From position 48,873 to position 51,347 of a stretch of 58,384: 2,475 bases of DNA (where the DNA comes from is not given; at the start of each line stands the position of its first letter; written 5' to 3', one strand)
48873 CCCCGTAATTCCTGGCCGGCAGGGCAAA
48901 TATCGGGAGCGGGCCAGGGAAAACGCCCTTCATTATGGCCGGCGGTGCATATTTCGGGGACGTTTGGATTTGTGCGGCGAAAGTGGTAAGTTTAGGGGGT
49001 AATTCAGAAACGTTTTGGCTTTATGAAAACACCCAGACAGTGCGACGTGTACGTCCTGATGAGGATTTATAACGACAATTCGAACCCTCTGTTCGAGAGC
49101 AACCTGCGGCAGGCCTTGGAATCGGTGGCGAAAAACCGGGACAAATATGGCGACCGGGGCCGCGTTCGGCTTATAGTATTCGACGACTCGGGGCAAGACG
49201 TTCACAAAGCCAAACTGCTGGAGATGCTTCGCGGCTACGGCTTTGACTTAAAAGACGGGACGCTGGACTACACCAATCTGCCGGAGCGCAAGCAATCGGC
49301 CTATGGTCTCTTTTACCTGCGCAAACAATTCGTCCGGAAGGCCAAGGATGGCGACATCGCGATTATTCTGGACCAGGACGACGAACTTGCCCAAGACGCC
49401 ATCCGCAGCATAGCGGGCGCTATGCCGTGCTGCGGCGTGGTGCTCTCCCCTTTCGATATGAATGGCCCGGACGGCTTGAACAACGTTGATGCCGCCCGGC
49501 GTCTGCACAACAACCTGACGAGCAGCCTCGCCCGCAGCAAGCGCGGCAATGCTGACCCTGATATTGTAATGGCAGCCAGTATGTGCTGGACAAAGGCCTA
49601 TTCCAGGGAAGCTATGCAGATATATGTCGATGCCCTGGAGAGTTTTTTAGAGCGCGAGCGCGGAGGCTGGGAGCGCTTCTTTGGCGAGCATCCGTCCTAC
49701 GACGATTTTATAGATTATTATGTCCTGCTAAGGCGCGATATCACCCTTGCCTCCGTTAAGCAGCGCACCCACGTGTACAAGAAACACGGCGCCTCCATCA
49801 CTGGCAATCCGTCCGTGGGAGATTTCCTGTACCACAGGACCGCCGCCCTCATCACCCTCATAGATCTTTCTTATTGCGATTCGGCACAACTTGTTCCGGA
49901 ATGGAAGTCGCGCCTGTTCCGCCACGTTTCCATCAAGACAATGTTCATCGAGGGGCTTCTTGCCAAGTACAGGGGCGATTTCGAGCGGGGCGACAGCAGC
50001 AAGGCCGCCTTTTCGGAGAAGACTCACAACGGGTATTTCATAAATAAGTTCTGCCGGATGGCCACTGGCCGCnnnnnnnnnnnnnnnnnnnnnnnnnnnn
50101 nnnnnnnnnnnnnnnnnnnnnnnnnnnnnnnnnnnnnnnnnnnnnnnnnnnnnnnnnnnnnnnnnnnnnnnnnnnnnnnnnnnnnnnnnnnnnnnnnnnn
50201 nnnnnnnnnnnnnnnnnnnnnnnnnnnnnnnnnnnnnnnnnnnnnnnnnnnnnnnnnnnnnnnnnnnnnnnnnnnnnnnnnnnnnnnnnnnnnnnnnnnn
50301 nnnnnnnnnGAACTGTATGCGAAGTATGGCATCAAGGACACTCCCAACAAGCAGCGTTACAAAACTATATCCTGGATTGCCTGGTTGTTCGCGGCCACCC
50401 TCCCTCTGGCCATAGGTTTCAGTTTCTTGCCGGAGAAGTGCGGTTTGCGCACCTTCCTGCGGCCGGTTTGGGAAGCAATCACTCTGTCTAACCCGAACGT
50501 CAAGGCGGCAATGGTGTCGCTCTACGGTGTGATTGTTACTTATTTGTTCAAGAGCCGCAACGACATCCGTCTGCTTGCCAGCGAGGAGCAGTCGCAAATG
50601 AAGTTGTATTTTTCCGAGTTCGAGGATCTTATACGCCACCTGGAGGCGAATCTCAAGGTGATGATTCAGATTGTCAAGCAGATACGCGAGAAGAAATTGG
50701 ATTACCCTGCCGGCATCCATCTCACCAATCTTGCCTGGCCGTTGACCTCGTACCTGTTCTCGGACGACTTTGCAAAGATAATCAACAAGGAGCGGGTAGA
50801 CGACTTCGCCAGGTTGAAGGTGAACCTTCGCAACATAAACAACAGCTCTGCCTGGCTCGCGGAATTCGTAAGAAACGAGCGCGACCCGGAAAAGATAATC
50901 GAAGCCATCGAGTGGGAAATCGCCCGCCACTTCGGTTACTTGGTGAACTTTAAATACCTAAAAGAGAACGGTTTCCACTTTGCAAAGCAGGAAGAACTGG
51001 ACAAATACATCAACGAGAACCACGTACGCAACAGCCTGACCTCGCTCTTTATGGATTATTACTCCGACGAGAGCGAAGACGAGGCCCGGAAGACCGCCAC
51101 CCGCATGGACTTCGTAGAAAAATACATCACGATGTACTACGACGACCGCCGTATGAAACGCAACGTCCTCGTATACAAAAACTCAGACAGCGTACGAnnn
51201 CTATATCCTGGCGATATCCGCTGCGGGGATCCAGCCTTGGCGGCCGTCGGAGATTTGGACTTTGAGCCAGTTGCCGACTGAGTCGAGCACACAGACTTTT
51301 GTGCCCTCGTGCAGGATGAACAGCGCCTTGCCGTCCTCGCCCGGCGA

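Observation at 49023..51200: Orphan GT-A / two-TM / unknown-domain protein at the edge of the defence cassette: candidate novel single-gene system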

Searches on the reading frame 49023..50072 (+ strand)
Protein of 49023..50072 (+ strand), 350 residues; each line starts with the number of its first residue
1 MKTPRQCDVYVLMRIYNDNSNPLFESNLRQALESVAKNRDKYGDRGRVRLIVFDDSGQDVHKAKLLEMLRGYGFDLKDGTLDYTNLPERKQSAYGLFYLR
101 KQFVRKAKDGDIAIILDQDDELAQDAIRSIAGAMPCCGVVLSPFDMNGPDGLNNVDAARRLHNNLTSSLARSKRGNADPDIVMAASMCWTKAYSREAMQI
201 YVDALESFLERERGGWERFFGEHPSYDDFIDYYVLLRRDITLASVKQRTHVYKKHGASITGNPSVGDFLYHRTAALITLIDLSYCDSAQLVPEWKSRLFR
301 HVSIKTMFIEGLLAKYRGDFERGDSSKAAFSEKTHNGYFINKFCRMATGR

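Call 88: search_solved_structures(query=A4, max_evalue=10, show_alignments=2)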
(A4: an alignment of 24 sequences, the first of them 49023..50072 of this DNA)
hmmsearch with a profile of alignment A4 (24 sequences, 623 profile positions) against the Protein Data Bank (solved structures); distinct sequences matched with E-value up to 10: 7.
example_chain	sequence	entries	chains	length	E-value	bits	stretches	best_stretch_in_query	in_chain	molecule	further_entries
5hea_A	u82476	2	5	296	1.1e-06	30.5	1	244-374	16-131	Putative glycosyltransferase (GalT1)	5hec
6p61_A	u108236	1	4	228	0.016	16.8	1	226-296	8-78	Glycosyltransferase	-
1h7l_A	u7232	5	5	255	0.058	15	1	231-310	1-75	SPORE COAT POLYSACCHARIDE BIOSYNTHESIS PROTEIN SPSA | PROTEIN (SPORE COAT POLYSACCHARIDE BIOSYNTHESIS PROTEIN SPSA)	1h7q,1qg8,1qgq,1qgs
9h8u_A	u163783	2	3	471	0.13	13.8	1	424-476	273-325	FAD-linked oxidoreductase sorD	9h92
1dmg_A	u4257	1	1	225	1.3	10.5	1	249-297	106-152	RIBOSOMAL PROTEIN L4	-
7tai_B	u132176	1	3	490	1.3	10.5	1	28-203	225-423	Metalloreductase STEAP2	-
7y5x_B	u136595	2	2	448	8.7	7.8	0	143-210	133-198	Presenilin-2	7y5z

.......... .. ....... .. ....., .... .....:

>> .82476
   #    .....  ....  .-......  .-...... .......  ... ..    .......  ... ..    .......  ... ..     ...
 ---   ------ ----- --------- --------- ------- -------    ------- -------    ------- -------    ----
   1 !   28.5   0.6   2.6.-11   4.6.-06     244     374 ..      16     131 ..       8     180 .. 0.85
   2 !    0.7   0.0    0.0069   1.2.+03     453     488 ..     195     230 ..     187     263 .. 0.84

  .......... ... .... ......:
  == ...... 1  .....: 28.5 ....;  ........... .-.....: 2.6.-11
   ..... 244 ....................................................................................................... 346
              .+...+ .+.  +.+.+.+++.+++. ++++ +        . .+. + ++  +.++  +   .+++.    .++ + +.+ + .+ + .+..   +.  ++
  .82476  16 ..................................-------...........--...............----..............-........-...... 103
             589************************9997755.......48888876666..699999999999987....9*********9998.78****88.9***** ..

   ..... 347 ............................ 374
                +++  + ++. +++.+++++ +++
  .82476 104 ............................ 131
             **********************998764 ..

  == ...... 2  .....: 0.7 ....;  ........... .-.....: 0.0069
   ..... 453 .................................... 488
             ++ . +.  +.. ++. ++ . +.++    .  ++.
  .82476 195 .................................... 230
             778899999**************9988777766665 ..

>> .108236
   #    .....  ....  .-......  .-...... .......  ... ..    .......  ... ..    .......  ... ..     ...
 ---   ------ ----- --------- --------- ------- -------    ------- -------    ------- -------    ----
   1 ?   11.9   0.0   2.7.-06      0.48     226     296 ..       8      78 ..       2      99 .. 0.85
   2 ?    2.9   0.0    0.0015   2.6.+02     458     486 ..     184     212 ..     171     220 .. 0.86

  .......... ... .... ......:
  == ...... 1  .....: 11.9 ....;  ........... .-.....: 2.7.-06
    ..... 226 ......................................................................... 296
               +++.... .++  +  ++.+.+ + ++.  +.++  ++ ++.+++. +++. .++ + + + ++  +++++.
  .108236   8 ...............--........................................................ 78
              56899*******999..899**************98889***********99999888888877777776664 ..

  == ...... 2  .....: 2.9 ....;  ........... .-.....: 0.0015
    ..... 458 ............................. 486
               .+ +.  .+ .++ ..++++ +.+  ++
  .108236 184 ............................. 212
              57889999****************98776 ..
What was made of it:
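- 49023..49802 (+): GT2-like GT-A glycosyltransferase domain (res 1-260). A profile of the module hits GT2 structure 5HEA at E=1.1e-6 (call 88).
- On GT2 / GT-A glycosyltransferase superfamily: They align with VDSDD and IND of GT2 structure 5HEA (call 88). The module profile hits 5HEA at E=1.1e-6 (call 88).
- Checked: A profile of the module hits the GT2 structure 5HEA at E=1.1e-6 with the DxD motifs aligned (call 88).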

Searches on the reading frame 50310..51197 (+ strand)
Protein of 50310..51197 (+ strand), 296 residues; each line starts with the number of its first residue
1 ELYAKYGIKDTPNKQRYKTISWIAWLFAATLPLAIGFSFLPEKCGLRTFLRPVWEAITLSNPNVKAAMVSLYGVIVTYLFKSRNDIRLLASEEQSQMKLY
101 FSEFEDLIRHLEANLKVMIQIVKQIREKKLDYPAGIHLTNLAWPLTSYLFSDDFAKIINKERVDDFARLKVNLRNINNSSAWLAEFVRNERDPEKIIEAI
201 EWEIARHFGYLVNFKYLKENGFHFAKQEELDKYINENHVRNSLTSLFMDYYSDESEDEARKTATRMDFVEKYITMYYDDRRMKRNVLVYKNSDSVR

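Call 32: find_homologous_proteins(query=window:50310-51197:+, max_evalue=0.001)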
Query window:50310-51197:+ (296 aa): 7 proteins with E <= 0.001 among 775 candidates.
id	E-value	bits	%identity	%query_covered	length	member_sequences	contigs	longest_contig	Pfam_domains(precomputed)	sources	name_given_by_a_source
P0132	1.3e-70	256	58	71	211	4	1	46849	-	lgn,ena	-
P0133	1.9e-68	249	55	73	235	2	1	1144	-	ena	-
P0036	2.8e-65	239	47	96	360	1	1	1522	-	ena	-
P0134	8.2e-62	228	50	76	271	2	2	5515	-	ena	-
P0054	6.8e-43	165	39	77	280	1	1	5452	-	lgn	-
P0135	2.0e-39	154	35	79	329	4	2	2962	-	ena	-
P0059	4.9e-39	153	34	86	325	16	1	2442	-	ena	-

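Call 35: find_encoding_contigs(protein=P0132, flank=10000, max_places=2)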
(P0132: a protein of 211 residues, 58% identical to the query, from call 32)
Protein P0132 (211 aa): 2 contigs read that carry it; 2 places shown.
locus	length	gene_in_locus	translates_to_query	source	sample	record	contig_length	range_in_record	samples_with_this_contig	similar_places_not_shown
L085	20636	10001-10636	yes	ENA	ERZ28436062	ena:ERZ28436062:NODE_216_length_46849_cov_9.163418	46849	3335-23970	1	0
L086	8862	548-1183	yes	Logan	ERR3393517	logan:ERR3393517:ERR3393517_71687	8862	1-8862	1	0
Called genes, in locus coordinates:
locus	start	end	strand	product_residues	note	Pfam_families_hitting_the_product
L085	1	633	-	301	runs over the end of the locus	PF02534:T4SS-DNA_transf, PF10412:TrwB_AAD_bind, PF12696:TraG-D_C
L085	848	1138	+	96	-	PF12508:Transposon_TraM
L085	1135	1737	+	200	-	PF13595:DUF4138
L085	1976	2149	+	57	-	-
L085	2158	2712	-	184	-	-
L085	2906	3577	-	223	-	-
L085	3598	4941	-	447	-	PF00149:Metallophos (weak), PF00657:Lipase_GDSL, PF13472:Lipase_GDSL_2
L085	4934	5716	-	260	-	-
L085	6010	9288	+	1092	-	PF20720:nSTAND3 (faint), PF00005:ABC_tran (faint), PF05496:RuvB_N (faint), PF07728:AAA_5 (faint), PF00004:AAA (weak), PF17866:AAA_lid_6, PF00004:AAA, PF17866:AAA_lid_6, +8 more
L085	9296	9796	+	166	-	PF00574:CLP_protease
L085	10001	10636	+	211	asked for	-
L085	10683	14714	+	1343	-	PF00515:TPR_1 (faint), PF13181:TPR_8 (faint), PF01637:ATPase_2, PF20703:nSTAND1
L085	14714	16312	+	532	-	-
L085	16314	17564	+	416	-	-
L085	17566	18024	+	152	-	-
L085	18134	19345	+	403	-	PF01435:Peptidase_M48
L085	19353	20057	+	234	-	-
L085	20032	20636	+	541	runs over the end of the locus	-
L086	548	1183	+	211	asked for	-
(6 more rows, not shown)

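Call 36: search_protein_families(library=padloc, proteins=[L085:6010-9288:+, L085:10683-14714:+], max_evalue=0.001)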
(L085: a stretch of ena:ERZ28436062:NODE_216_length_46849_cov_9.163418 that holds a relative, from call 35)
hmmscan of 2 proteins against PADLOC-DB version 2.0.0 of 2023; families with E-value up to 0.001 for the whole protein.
L085:6010-9288:+ (1092 aa): 8 families
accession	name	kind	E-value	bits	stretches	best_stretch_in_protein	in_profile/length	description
PDLC04232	IetA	-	2.9e-11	41.4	1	580-687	114-218/330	-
PDLC02196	IetA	-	7e-09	33.6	1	553-726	96-260/374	-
PDLC04140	mad8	-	4.1e-08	31.1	0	307-328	28-49/314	mads_8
PDLC04231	IetA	-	7.3e-06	24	1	580-676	115-210/262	-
PDLC03838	DolB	-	1.2e-05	22.8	0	585-622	169-204/375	-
PDLC00915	TRIP13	-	4.7e-05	20.9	0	554-642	33-123/302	TRIP13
PDLC02195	IetA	-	0.00037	17.9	0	580-604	135-159/395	-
PDLC04606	PDC-M37B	-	0.0005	17.4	0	827-886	145-200/390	-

L085:10683-14714:+ (1343 aa): 0 families

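Call 65: search_protein_families(library=pfam, alignment_id=A3, max_evalue=5)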
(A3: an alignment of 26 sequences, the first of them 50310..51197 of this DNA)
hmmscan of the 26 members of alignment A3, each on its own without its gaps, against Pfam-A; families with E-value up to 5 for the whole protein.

A. member 1, window:50310-51197:+ (296 aa): 0 families

B. families by the number of members that match (of 26 scanned): 49 families (the first 25 are shown)
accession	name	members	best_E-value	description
PF14919.11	MTBP_mid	2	0.065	MDM2-binding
PF13567.11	DUF4131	2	0.098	Domain of unknown function (DUF4131)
PF15599.11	Imm63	2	0.24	Immunity protein 63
PF04138.20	GtrA_DPMS_TM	1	0.00091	GtrA/DPMS, transmembrane domain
PF20136.4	DUF6526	1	0.002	Family of unknown function (DUF6526)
PF25151.1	TPR_Trm732_C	1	0.0022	Trm732, C-terminal TPR repeats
PF12794.12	MscS_TM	1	0.0064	Mechanosensitive ion channel inner membrane domain 1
PF01032.23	FecCD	1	0.011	FecCD transport family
PF03616.19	Glt_symporter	1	0.014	Sodium/glutamate symporter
PF18949.5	DUF5693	1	0.015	Family of unknown function (DUF5693)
PF20990.2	DUF2207_C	1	0.019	Predicted membrane protein (DUF2207) C-terminal domain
PF05072.18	Herpes_UL43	1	0.023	Herpesvirus UL43 protein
PF11559.13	ADIP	1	0.029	Afadin- and alpha -actinin-Binding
PF24529.1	CFAP47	1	0.033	Cilia- and flagella-associated protein 47 domain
PF13094.11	CENP-Q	1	0.041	CENP-Q, a CENPA-CAD centromere complex subunit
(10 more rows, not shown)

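Call 66: search_solved_structures(query=A3, max_evalue=10)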
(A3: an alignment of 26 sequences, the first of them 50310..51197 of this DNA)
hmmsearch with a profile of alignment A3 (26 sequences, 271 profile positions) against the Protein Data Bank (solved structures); distinct sequences matched with E-value up to 10: 0.

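Call 85: find_homologous_proteins(query=A3, max_evalue=0.001)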
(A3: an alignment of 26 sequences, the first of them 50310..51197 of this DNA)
Query A3 (26 sequences) (296 aa, profile of the alignment): 15 proteins with E <= 0.001 among 8000 candidates.
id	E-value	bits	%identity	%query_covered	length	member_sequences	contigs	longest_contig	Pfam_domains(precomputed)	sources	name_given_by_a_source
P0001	3.9e-91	323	100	100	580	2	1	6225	-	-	-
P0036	7.0e-91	322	47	96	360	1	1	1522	-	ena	-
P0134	3.1e-87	311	50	76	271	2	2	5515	-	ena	-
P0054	6.1e-83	296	39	77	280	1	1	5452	-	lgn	-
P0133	7.2e-81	290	55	73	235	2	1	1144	-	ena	-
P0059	4.1e-80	287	34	86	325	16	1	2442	-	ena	-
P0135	6.6e-79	283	35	79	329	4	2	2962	-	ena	-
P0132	1.3e-78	282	58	71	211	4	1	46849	-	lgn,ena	-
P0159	2.0e-77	278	50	77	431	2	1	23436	-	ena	-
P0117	1.7e-55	206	27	47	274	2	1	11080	-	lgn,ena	-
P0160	1.6e-53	200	27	47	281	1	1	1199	-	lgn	-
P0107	2.2e-53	199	25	59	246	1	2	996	-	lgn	-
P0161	9.6e-53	197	26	49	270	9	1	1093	-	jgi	jgi:hypothetical protein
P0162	2.6e-50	189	29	46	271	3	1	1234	-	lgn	-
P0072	1.7e-37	147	55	46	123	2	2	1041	-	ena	-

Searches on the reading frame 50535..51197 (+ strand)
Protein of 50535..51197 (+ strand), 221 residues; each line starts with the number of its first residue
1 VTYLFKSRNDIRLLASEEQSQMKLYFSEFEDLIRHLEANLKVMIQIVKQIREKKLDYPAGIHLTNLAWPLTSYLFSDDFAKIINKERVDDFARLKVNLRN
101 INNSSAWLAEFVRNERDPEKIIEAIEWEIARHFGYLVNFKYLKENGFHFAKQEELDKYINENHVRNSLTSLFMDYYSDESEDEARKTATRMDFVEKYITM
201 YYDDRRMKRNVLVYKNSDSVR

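Call 44: predict_structure(alignment_id=A2)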
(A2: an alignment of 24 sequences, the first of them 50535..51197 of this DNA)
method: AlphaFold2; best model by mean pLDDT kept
length: 221 residues; sequences in the alignment: 24
mean_pLDDT: 86.7   pTM: 0.80
mean pLDDT of the five models: 86.7, 85.6, 85.1, 84.8, 84.0
residues with pLDDT >= 90: 132; 70-90: 63; 50-70: 19; < 50: 7
segments of 3 or more residues with pLDDT < 50: 208-212
pLDDT, mean of each block of 10 residues (from residue 1): 65 84 92 97 95 91 95 88 81 91 96 95 96 94 89 91 94 74 85 94 68 55 43
secondary structure, 60 per line:
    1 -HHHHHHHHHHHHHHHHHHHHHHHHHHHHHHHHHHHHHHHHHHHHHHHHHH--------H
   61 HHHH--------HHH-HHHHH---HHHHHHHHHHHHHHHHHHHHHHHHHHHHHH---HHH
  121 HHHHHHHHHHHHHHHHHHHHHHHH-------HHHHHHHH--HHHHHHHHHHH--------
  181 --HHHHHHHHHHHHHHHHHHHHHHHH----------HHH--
elements in order: H2-51 H60-64 H77-81 H85-114 H118-144 H152-159 H162-172 H183-206
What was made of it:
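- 50556..51155 (+): Orphan cytoplasmic all-helical domain (res 512-711). Model pLDDT 86.7, pTM 0.80 (call 44).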

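Call 46: search_solved_structures(query=A2, max_evalue=1)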
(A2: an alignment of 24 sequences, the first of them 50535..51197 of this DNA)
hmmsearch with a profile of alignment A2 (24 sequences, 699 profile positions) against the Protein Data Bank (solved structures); distinct sequences matched with E-value up to 1: 0.

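Call 47: search_protein_families(library=phrogs, proteins=[window:50535-51197:+], max_evalue=0.1)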
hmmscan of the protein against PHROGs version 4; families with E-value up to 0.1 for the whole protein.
window:50535-51197:+ (221 aa): 0 families

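Call 48: fold_search(model_id=the predicted structure, library=pdb)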
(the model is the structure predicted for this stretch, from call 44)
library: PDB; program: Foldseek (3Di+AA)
matches with E <= 10: 292; with E <= 0.001: 0
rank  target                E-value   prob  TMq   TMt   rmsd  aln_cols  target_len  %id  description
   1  6z0c_A                2.0e-01  0.38  0.23  0.25  21.2       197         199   11  Structure of in silico modelled artificial Maquette-3 protein (released 2021-03-17)
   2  6z0c_C                2.0e-01  0.35  0.22  0.25  21.1       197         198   11  Structure of in silico modelled artificial Maquette-3 protein (released 2021-03-17)
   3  5a7d_N                2.7e-01  0.51  0.29  0.24  14.4       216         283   13  Tetrameric assembly of LGN with Inscuteable (released 2016-08-03)
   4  9lni                  3.3e-01  0.33  0.25  0.26  14.6       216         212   11  Crystal structure of the de novo designed protein ZZ1 (released 2025-06-04)
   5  6z0c_B                3.8e-01  0.28  0.22  0.24  22.5       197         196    9  Structure of in silico modelled artificial Maquette-3 protein (released 2021-03-17)
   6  8d9p                  4.8e-01  0.15  0.21  0.22  20.8       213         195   12  De Novo Photosynthetic Reaction Center Protein Equipped with Heme B and Mn(II) cations (released 2022-09-28)
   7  1key_D                5.9e-01  0.28  0.23  0.24  16.4       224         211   12  Crystal Structure of Mouse Testis/Brain RNA-binding Protein (TB-RBP) (released 2002-07-03)
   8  4hfv                  6.2e-01  0.10  0.15  0.16  18.5       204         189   11  Crystal structure of lpg1851 protein from Legionella pneumophila (putative T4SS effector) (released 2012-11-07)
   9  2gyq_B                6.8e-01  0.20  0.19  0.24  14.4       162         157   14  YcfI, a putative structural protein from Rhodopseudomonas palustris. (released 2006-06-13)
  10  2d4c_C                6.8e-01  0.11  0.17  0.17  27.9       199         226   12  Crystal structure of the endophilin BAR domain mutant (released 2006-07-11)
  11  7y9n_A                8.2e-01  0.07  0.16  0.17  23.9       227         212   11  an engineered 5-helix bundle derived from SARS-CoV-2 S2 in complex with HR2P (released 2022-08-17)
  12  3pja_A                1.0e+00  0.20  0.25  0.26  16.6       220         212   14  Crystal structure of human C3PO complex (released 2011-05-11)
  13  3qb5_A                1.0e+00  0.16  0.24  0.25  16.5       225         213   10  Human C3PO complex in the presence of MnSO4 (released 2011-05-11)
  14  5a7d_S                1.1e+00  0.25  0.29  0.24  14.6       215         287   12  Tetrameric assembly of LGN with Inscuteable (released 2016-08-03)
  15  6zbc_C                1.1e+00  0.13  0.21  0.17  27.5       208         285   13  Merozoite surface protein 1 (MSP-1) from Plasmodium falciparum, main conformation (released 2021-05-19)
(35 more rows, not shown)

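Call 67: fold_search(model_id=the predicted structure, library=viral)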
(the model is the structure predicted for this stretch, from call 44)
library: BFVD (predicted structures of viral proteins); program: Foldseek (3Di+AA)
matches with E <= 10: 320; with E <= 0.001: 0
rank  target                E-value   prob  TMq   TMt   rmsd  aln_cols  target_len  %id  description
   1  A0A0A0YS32            2.4e-01  0.30  0.23  0.23  30.3       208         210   10  Uncharacterized protein [Erwinia phage phiEa2809]
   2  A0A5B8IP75            3.0e-01  0.69  0.31  0.21   9.9       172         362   12  Uncharacterized protein [Mimiviridae sp. ChoanoV1]
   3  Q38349                3.2e-01  0.18  0.19  0.21  24.7       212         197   13  (no name in the UniProt tables at hand)
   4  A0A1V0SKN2            3.3e-01  0.35  0.27  0.22  28.0       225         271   11  Uncharacterized protein [Klosneuvirus KNV1]
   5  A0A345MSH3            4.5e-01  0.15  0.21  0.14  31.5       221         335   14  (no name in the UniProt tables at hand)
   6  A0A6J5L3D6            5.7e-01  0.35  0.26  0.16  14.3       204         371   15  Uncharacterized protein [uncultured Caudovirales phage]
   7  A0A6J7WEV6            6.5e-01  0.30  0.30  0.18  14.6       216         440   12  Uncharacterized protein [uncultured Caudovirales phage]
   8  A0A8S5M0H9            8.3e-01  0.14  0.19  0.21  20.9       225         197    9  Tail tape measure protein (Fragment) [Siphoviridae sp. ct37J14]
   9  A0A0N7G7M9            9.2e-01  0.13  0.23  0.10  18.4       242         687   12  AAA+ family ATPase [Chrysochromulina ericina virus CeV-01B]
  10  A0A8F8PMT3            1.0e+00  0.11  0.21  0.13  16.9       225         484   12  Uncharacterized protein [Clandestinovirus]
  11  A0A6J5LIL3            1.0e+00  0.08  0.18  0.14  26.2       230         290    9  Uncharacterized protein [uncultured Caudovirales phage]
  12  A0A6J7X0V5            1.1e+00  0.20  0.25  0.07  25.1       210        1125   15  Tape measure domain-containing protein [uncultured Caudovirales phage]
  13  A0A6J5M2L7            1.1e+00  0.13  0.20  0.15  26.5       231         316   11  Scaffolding protein [uncultured Caudovirales phage]
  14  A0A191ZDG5            1.1e+00  0.11  0.20  0.11  17.4       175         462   15  (no name in the UniProt tables at hand)
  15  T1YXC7                1.1e+00  0.07  0.16  0.15  17.5       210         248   13  p28 protein [Blueberry virus A]
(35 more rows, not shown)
